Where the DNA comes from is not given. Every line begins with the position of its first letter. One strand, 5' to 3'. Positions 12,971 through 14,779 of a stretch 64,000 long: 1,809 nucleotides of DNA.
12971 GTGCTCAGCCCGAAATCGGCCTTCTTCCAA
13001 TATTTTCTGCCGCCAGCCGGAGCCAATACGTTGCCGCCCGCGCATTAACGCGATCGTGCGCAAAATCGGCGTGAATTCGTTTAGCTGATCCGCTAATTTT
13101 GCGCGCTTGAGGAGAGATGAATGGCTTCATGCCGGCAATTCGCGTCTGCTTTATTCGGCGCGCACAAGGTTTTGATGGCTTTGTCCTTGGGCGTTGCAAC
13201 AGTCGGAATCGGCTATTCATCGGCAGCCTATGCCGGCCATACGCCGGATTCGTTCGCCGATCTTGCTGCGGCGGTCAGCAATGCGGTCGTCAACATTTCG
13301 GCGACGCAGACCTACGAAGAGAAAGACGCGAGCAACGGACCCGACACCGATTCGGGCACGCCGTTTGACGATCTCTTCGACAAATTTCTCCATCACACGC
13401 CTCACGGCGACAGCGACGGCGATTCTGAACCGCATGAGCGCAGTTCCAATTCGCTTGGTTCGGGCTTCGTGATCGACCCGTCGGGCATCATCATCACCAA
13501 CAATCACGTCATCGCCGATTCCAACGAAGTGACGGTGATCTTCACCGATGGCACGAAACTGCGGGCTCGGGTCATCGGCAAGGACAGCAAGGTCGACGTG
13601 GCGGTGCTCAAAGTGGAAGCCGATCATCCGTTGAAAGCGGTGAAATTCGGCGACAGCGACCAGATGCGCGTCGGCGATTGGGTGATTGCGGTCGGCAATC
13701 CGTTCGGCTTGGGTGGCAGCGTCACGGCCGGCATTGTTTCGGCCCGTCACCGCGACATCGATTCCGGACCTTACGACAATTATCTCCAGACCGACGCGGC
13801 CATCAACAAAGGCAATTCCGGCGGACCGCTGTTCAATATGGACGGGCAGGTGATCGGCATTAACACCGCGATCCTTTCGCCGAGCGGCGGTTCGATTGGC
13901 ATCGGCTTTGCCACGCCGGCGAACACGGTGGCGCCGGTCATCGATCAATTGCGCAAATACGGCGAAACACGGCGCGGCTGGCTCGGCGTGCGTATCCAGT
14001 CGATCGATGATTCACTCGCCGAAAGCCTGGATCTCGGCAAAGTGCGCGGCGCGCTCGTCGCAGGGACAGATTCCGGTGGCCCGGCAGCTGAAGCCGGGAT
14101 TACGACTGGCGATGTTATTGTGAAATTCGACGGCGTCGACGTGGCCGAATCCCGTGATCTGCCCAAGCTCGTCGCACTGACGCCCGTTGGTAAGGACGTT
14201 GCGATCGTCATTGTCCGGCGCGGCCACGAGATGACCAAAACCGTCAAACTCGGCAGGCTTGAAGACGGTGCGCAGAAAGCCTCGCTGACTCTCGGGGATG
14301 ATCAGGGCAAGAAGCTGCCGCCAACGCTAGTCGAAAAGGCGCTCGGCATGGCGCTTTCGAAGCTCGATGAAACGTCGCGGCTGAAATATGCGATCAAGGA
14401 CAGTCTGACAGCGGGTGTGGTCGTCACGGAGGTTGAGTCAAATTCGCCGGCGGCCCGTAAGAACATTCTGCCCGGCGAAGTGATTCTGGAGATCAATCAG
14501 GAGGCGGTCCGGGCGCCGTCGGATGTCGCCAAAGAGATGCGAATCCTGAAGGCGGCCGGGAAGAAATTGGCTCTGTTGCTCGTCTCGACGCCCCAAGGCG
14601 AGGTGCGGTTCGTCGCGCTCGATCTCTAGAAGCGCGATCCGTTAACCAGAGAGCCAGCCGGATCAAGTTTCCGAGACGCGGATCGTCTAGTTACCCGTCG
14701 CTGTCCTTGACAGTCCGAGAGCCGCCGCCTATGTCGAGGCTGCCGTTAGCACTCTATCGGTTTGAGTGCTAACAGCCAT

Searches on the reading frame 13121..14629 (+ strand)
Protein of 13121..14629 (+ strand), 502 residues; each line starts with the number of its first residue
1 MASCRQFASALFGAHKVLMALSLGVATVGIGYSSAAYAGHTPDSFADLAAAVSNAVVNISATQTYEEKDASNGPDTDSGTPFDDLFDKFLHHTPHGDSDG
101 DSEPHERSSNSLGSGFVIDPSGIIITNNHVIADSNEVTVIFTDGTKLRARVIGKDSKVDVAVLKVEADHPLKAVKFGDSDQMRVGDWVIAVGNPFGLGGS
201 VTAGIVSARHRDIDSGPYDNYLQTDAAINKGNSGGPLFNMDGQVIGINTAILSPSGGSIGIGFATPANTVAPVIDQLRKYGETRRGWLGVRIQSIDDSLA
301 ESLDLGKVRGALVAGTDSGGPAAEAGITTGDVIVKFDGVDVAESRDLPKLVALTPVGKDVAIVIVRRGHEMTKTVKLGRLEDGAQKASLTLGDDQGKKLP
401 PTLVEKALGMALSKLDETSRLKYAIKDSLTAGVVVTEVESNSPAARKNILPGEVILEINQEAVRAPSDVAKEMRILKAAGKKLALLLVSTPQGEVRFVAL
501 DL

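Call 27: search_protein_families(library=pfam, proteins=[window:13121-14629:+], max_evalue=0.00001)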
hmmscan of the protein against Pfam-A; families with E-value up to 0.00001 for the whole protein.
window:13121-14629:+ (502 aa): 5 families
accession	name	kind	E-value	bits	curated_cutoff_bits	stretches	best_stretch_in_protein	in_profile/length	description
PF13365.12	Trypsin_2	-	1.6e-37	129.9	27.6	1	113-247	1-144/144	Trypsin-like peptidase domain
PF13180.12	PDZ_2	-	3.5e-22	78.9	27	2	287-377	2-80/80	PDZ domain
PF00089.32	Trypsin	-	4.5e-21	76.1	20.6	1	111-274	25-220/220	Trypsin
PF00595.29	PDZ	-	2.6e-17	63.4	23.2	2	282-364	7-80/81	PDZ domain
PF17820.7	PDZ_6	-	1.2e-16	60.6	27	2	317-366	6-54/54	PDZ domain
